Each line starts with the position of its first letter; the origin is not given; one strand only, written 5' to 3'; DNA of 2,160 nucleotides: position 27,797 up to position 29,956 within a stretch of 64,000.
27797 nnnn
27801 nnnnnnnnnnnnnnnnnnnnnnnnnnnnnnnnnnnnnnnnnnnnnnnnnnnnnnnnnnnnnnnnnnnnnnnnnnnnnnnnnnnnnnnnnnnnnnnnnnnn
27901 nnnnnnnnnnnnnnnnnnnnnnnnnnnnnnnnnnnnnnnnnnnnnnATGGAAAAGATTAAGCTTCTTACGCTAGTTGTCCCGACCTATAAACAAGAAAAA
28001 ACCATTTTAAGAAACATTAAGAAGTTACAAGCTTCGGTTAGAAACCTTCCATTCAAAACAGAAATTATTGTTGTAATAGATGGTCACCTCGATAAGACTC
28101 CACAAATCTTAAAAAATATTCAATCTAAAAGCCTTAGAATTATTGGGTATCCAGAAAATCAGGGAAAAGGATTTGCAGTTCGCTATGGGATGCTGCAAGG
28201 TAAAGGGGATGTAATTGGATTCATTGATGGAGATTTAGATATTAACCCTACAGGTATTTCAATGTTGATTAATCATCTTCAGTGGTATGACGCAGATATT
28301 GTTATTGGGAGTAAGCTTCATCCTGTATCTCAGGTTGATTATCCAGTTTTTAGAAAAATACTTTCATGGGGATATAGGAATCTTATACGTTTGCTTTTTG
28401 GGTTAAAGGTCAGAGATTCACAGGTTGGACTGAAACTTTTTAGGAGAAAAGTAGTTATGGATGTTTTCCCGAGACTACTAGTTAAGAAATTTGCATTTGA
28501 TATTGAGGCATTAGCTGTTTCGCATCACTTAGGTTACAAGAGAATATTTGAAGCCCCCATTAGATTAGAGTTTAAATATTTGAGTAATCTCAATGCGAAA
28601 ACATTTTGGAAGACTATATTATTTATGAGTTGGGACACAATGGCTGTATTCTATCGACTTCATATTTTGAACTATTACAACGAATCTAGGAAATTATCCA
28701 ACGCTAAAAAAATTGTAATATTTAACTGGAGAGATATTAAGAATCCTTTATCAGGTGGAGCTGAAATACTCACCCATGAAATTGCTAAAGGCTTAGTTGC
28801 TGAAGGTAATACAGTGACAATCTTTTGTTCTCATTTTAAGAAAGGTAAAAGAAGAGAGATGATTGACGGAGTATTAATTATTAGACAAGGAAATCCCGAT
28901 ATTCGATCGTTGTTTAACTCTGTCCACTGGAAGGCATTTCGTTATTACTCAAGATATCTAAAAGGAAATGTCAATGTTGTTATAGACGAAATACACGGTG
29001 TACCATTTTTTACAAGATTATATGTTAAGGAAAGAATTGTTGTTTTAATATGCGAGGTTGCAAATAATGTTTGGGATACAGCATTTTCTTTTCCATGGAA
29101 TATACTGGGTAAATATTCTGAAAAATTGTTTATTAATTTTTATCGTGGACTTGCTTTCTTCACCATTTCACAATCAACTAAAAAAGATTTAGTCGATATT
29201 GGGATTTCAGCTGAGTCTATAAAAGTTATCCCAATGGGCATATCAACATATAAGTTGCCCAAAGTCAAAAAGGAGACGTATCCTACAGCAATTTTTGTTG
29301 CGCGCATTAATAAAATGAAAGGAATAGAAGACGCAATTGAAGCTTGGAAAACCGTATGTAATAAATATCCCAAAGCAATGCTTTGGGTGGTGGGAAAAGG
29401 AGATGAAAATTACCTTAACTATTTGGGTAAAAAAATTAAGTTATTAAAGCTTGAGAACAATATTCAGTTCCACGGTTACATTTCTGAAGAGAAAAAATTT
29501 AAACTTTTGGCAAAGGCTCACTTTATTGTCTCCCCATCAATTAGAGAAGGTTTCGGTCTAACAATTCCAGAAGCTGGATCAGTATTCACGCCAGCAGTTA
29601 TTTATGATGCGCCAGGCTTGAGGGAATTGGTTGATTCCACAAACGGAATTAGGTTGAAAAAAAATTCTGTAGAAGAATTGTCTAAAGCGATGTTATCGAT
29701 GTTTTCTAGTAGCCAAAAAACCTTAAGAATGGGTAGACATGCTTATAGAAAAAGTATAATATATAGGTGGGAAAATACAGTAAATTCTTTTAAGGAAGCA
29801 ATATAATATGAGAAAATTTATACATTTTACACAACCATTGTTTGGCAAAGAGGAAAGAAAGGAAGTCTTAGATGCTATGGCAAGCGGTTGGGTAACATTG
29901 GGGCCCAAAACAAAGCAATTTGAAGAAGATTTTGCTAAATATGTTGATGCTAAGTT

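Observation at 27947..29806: Single-ORF fusion of a DPM1/GtrB-like GT2 domain to a GT4 domain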

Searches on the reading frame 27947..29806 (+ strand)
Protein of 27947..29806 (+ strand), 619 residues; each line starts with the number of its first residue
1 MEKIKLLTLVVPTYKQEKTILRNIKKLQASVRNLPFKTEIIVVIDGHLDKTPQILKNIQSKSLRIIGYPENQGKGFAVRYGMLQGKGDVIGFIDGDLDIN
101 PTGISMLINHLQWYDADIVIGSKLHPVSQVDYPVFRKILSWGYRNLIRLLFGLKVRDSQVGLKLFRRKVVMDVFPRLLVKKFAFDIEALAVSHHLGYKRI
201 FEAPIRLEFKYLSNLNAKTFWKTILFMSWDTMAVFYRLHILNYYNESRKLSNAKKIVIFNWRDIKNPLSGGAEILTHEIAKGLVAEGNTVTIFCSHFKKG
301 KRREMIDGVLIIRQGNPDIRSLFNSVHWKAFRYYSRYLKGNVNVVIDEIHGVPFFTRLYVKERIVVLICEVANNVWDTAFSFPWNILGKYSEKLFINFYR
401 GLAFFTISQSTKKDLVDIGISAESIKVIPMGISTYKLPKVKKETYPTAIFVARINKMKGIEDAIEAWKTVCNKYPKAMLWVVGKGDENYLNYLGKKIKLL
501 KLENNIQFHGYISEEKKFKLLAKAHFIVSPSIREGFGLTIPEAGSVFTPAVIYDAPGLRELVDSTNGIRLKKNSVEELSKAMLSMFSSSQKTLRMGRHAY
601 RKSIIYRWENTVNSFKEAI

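Call 4: search_protein_families(library=pfam, proteins=[window:27947-29806:+], max_evalue=0.01)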
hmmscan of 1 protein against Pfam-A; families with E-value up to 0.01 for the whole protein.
window:27947-29806:+ (619 aa): 8 families
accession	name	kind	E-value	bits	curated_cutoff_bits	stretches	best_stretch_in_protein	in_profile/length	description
PF00534.26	Glycos_transf_1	-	7.1e-32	110.7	26.4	1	440-601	10-171/172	Glycosyl transferases group 1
PF13692.12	Glyco_trans_1_4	-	3.6e-24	86.1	27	1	446-586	2-140/142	Glycosyl transferases group 1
PF00535.33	Glycos_transf_2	-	4.4e-22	79.2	23.3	1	9-174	2-168/168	Glycosyl transferase family 2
PF13439.12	Glyco_transf_4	-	1.9e-13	51.2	28.5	1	270-434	2-168/170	Glycosyltransferase Family 4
PF20706.3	GT4-conflict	-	1.8e-11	44.1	26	1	438-575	190-333/385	Family 4 Glycosyltransferase in conflict systems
PF13579.12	Glyco_trans_4_4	-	0.0031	18.3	29.7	1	270-431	1-158/158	Glycosyl transferase 4-like domain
PF06144.19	DNA_pol3_delta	-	0.0045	17.4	21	0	5-62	59-118/124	DNA polymerase III, delta subunit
PF13641.12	Glyco_tranf_2_3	-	0.0096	16.4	27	0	7-112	3-112/230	Glycosyltransferase like family 2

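Call 7: find_homologous_proteins(query=window:27947-29803:+)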
Query window:27947-29803:+ (619 aa): 533 proteins with E <= 0.001 among 8000 candidates; the best 120 are listed.
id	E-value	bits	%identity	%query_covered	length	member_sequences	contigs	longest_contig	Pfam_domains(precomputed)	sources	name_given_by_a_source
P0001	0.0e+0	1398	100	100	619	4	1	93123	PF00534.27,PF13439.13,PF00535.33,PF20706.4,PF13692.13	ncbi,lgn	-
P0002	3.2e-196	672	50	98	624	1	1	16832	PF00534.27,PF13439.13,PF00535.33,PF20706.4,PF13692.13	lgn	-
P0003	7.9e-194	664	49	98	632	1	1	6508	PF00534.27,PF13439.13,PF00535.33,PF20706.4,PF13692.13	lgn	-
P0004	1.0e-191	657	49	98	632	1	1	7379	PF00534.27,PF13439.13,PF00535.33,PF20706.4,PF13692.13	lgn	-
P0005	2.2e-163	563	45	99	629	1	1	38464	PF13641.13,PF00534.27,PF13579.13,PF13439.13,PF00535.33,PF20706.4,PF13692.13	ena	-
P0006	1.1e-160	554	46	98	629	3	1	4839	PF00534.27,PF13439.13,PF00535.33,PF20706.4,PF13692.13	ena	-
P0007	9.9e-159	548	44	98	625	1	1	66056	PF00534.27,PF13439.13,PF00535.33,PF20706.4,PF13692.13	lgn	-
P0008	4.5e-156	539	45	98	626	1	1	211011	PF00534.27,PF13439.13,PF00535.33,PF20706.4,PF13692.13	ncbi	-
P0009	1.1e-152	528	42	58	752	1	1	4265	PF00534.27,PF13579.13,PF02350.26,PF13524.13,PF13439.13,PF20706.4,PF13692.13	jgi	jgi:glycosyltransferase involved in cell wall biosynthesis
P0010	1.3e-150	521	60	59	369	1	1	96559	PF00534.27,PF13439.13,PF20706.4,PF13692.13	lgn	-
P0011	3.8e-143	496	36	63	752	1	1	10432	PF00534.27,PF13579.13,PF13524.13,PF13439.13,PF20706.4,PF13692.13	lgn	-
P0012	4.2e-134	466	37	59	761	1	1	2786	PF00534.27,PF13579.13,PF02350.26,PF13524.13,PF13439.13,PF20706.4,PF13692.13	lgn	-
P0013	1.4e-129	452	39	58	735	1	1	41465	PF00534.27,PF13439.13,PF20706.4,PF13692.13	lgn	-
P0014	3.8e-129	450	57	58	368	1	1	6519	PF00534.27,PF13439.13,PF20706.4,PF13692.13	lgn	-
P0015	1.8e-128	448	57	58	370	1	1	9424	PF00534.27,PF13439.13,PF20706.4,PF13692.13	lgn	-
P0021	1.9e-117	411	35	99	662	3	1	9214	PF13641.13,PF00534.27,PF13579.13,PF13439.13,PF00535.33,PF20706.4,PF13692.13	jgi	jgi:glycosyltransferase involved in cell wall biosynthesis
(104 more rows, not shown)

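Call 8: search_protein_families(library=ncbifam, proteins=[window:27947-29803:+], max_evalue=0.001)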
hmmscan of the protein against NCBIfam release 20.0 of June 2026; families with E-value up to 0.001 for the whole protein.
window:27947-29803:+ (619 aa): 40 families (the best 25 are shown)
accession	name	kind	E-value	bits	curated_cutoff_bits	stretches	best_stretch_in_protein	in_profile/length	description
NF041876.1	EPS_EpsE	equivalog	2.7e-23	82.8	400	1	422-608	185-380/389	exopolysaccharide biosynthesis GT4 family glycosyltransferase EpsE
NF041010.1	glycosy_Agl16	equivalog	4.7e-21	75.1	575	1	406-614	139-343/352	glycosylation protein Agl16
NF046085.1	XrtY_assoc_Gly1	equivalog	9.3e-21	74.1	400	1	404-599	164-360/387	XrtY-associated glycosyltransferase XYAG1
NF047880.1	glyco_SdgA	exception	1.1e-18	67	800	1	396-605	266-473/488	serine-aspartate repeat adhesin O-glycosyltransferase SdgA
TIGR04157.1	glyco_rSAM_CFB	subfamily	2.3e-17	63.1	400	1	407-601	176-387/406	TIGR04157 family glycosyltransferase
NF038295.1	EPS_HpsP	equivalog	1.9e-15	56.8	550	1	441-609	203-374/388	hormogonium polysaccharide biosynthesis glycosyltransferase HpsP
TIGR03999.1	thiol_BshA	equivalog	1.1e-13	50.9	273.7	1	446-615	200-366/375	N-acetyl-alpha-D-glucosaminyl L-malate synthase BshA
TIGR03937.1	PgaC_IcaA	equivalog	6.4e-13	48.4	422.3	1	2-112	42-151/407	poly-beta-1,6-N-acetyl-D-glucosamine synthase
NF007396.0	PRK09922.1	equivalog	9.7e-13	47.7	385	1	405-591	140-329/361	lipopolysaccharide 1,6-galactosyltransferase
TIGR04047.1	MSMEG_0565_glyc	hypoth_equivalog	7.4e-12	45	259.85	1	440-611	188-363/373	MSMEG_0565 family glycosyltransferase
TIGR03449.1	mycothiol_MshA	equivalog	1.7e-11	43.7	462.5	1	448-617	223-398/406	D-inositol-3-phosphate glycosyltransferase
NF049988.1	MGlcDAGSynMgs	equivalog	3.1e-11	43.3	400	1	447-604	215-368/398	alpha-monoglucosyldiacylglycerol synthase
NF038011.1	PelF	equivalog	3.9e-11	42.7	100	1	413-565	270-425/489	GT4 family glycosyltransferase PelF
NF041875.1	EPS_EpsD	equivalog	5.3e-11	42.5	370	1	7-137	1-130/325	exopolysaccharide biosynthesis glycosyltransferase EpsD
NF047588.1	GlcsyltransPgfSStrep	equivalog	1.2e-10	41.1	500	1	7-172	3-166/308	glycosyltransferase PgfS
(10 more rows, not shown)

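Call 11: find_encoding_contigs(protein=P0001, flank=2000, max_places=3)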
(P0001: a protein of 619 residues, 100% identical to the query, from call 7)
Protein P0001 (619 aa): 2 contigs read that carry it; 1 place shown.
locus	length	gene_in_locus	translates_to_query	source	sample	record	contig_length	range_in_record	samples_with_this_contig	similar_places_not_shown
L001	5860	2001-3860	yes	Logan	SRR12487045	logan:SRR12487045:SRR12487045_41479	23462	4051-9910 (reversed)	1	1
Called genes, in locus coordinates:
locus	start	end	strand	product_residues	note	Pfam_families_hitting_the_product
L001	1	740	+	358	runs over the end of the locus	PF13439:Glyco_transf_4, PF13579:Glyco_trans_4_4 (weak), PF00534:Glycos_transf_1, PF13692:Glyco_trans_1_4, PF13524:Glyco_trans_1_2 (weak), PF20706:GT4-conflict (weak)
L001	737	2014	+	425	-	PF01943:Polysacc_synt, PF13440:Polysacc_synt_3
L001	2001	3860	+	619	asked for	PF00535:Glycos_transf_2, PF13439:Glyco_transf_4, PF20706:GT4-conflict, PF00534:Glycos_transf_1, PF13692:Glyco_trans_1_4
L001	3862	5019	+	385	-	PF00155:Aminotran_1_2, PF01041:DegT_DnrJ_EryC1, PF00266:Aminotran_5 (weak), PF01053:Cys_Met_Meta_PP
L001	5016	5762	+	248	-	PF13527:Acetyltransf_9 (weak), PF00583:Acetyltransf_1, PF13673:Acetyltransf_10, PF13508:Acetyltransf_7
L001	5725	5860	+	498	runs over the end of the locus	-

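Call 12: find_encoding_contigs(protein=P0010, flank=8000, max_places=2)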
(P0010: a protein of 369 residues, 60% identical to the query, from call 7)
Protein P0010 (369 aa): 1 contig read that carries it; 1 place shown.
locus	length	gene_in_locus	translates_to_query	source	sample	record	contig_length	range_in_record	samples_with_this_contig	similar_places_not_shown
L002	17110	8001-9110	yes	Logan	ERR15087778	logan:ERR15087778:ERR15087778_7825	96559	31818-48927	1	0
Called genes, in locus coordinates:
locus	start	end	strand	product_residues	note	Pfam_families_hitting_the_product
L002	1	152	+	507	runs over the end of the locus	-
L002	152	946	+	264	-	PF00535:Glycos_transf_2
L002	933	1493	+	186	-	-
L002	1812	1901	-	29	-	-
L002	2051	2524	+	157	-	-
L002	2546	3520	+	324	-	PF01073:3Beta_HSD, PF01370:Epimerase, PF02719:Polysacc_synt_2, PF04321:RmlD_sub_bind, PF07993:NAD_binding_4 (faint), PF13460:NAD_binding_10, PF16363:GDP_Man_Dehyd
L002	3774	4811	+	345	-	PF13579:Glyco_trans_4_4, PF13439:Glyco_transf_4, PF00534:Glycos_transf_1, PF13692:Glyco_trans_1_4, PF20706:GT4-conflict (weak)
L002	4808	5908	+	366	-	PF04188:Mannosyl_trans2 (weak)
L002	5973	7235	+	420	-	PF01943:Polysacc_synt, PF13440:Polysacc_synt_3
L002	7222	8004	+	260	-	PF00535:Glycos_transf_2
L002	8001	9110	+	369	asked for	PF13439:Glyco_transf_4, PF20706:GT4-conflict, PF00534:Glycos_transf_1, PF13692:Glyco_trans_1_4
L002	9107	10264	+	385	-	PF00155:Aminotran_1_2, PF01041:DegT_DnrJ_EryC1, PF00266:Aminotran_5 (weak), PF01053:Cys_Met_Meta_PP (weak), PF01212:Beta_elim_lyase (weak)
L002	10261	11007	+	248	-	PF13420:Acetyltransf_4 (faint), PF13302:Acetyltransf_3 (weak), PF00583:Acetyltransf_1, PF13673:Acetyltransf_10, PF13508:Acetyltransf_7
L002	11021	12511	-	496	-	-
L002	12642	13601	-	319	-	PF00106:adh_short (weak), PF01073:3Beta_HSD, PF01370:Epimerase, PF02719:Polysacc_synt_2, PF04321:RmlD_sub_bind, PF07993:NAD_binding_4, PF13460:NAD_binding_10, PF16363:GDP_Man_Dehyd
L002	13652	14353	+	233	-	PF13489:Methyltransf_23, PF01209:Ubie_methyltran (faint), PF13847:Methyltransf_31, PF08241:Methyltransf_11, PF08242:Methyltransf_12, PF13649:Methyltransf_25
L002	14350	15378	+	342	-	PF00535:Glycos_transf_2, PF10111:Glyco_tranf_2_2, PF13641:Glyco_tranf_2_3, PF13632:Glyco_trans_2_3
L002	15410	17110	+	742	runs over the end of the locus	-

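Call 17: find_related_loci(query=A1, collection=genome_contigs, flank=7000)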
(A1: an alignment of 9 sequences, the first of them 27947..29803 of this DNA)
Query A1 (619 aa) in genome_contigs; peptide patterns used: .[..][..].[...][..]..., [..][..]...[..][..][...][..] (x = any residue, [..] = any of these).
412 stretches matched a pattern; 336 encode a relative of the query (tblastn E <= 1e-3); the best 80 are kept; 80 distinct loci.
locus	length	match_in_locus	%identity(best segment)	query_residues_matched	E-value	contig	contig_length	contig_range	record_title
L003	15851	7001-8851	49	5-612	0e+0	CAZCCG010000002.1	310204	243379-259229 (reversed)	MAG TPA_asm: uncultured Gammaproteobacteria bacterium isolate SRP200132_co1_33 genome assembly, contig: NODE_20_length_3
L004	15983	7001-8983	46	3-619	0e+0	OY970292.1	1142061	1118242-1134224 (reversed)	MAG: Candidatus Levybacteria bacterium isolate MFD01916.bin.c.8 genome assembly, chromosome: 1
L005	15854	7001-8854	45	5-612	0e+0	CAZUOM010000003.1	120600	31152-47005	MAG TPA_asm: uncultured Gammaproteobacteria bacterium isolate binchicken_co341_72 genome assembly, contig: NODE_7_length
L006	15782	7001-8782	45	5-596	2e-168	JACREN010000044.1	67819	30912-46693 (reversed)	MAG: Candidatus Gottesmanbacteria bacterium isolate NC_groundwater_1700_Pr3_B-0.1um_46_16 SR-2_scaffold_141_3391866, who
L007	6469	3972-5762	46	3-589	6e-169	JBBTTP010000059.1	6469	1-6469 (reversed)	MAG: Patescibacteria group bacterium isolate H52-bin037_1 H52_bin037_1_000000000059, whole genome shotgun sequence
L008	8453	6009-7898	44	4-611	6e-165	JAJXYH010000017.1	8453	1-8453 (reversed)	MAG: bacterium isolate BP6.bin75 NODE_16138_length_8453_cov_1.187845, whole genome shotgun sequence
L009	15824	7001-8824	45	3-611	4e-157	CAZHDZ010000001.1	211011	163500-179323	MAG TPA_asm: uncultured Gammaproteobacteria bacterium isolate SRP286056_co1_222 genome assembly, contig: NODE_27_length_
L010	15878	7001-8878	44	3-612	4e-156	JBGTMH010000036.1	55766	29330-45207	MAG: Patescibacteria group bacterium isolate JTS-RE358 k141_4849745, whole genome shotgun sequence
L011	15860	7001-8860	42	2-612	6e-152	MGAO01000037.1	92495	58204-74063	MAG: Candidatus Roizmanbacteria bacterium RIFCSPLOWO2_01_FULL_40_14 rifcsplowo2_01_scaffold_425, whole genome shotgun se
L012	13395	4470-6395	42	5-611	9e-152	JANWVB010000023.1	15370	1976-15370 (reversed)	MAG: Patescibacteria group bacterium isolate SKYG105 NODE_23_length_15370_cov_3.175571, whole genome shotgun sequence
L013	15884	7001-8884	43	5-619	2e-161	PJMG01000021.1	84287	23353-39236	MAG: Candidatus Levyibacteriota bacterium isolate Amazon_FNV_2010_10_8_1 contig_75_12646742_length_84287_multi_4_in_0_ou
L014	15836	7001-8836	42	6-608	4e-151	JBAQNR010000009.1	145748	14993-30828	MAG: Microgenomates group bacterium isolate MFD12002_ilm_asm_bin47 k127_50544, whole genome shotgun sequence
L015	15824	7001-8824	41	7-616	9e-144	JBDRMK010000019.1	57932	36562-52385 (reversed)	MAG: Patescibacteria group bacterium isolate MEGAHIT-group-1.828 k141_9226175, whole genome shotgun sequence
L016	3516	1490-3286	40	3-593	4e-149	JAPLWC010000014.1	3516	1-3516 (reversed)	MAG: Candidatus Gottesmanbacteria bacterium isolate LacPavin_0920_SED3_MAG_47_8 LacPavin_0920_SED3_scaffold_1713875, who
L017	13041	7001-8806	39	4-594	4e-143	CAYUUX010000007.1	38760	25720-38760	MAG TPA_asm: uncultured Gammaproteobacteria bacterium isolate binchicken_co22_244 genome assembly, contig: NODE_1105_len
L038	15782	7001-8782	33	8-588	5e-99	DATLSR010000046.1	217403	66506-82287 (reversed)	MAG TPA_asm: Acidimicrobiales bacterium isolate SMAG_U13935 k141_884603, whole genome shotgun sequence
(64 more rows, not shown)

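Call 33: predict_structure(alignment_id=A2)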
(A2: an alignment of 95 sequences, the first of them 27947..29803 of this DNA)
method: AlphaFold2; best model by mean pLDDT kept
length: 619 residues; sequences in the alignment: 95
mean_pLDDT: 93.5   pTM: 0.69
mean pLDDT of the five models: 93.5, 93.4, 93.3, 92.4, 90.7
residues with pLDDT >= 90: 521; 70-90: 80; 50-70: 15; < 50: 3
segments of 3 or more residues with pLDDT < 50: none
pLDDT, mean of each block of 10 residues (from residue 1): 87 95 93 94 96 97 96 94 97 81 90 96 87 85 94 89 95 87 90 96 85 75 90 94 68 86 92 96 93 97 95 96 97 96 95 96 96 90 95 96 97 97 97 94 98 95 98 98 96 98 98 96 98 94 98 96 98 98 97 98 96 92
secondary structure, 60 per line:
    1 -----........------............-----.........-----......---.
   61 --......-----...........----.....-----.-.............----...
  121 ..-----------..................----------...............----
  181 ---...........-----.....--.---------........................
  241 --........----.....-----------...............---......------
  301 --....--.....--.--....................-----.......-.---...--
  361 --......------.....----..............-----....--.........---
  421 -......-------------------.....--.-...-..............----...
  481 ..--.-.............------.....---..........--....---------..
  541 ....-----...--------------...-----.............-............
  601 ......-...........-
elements in order: E6-13 H20-31 E37-45 H51-56 E63-68 H74-84 E89-93 H101-113 E118-122 H134-151 E162-166 H167-176 H184-194 E200-204 H217-240 H243-250 E255-259 H271-285 E289-294 E303-306 E309-313 H319-324 H326-338 E344-350 E363-368 H375-379 H384-397 E403-406 H409-417 E425-427 E447-451 H460-473 E478-482 H487-499 E506-510 H514-523 E526-529 H539-544 E550-552 E567-569 H575-587 H589-606 H608-618
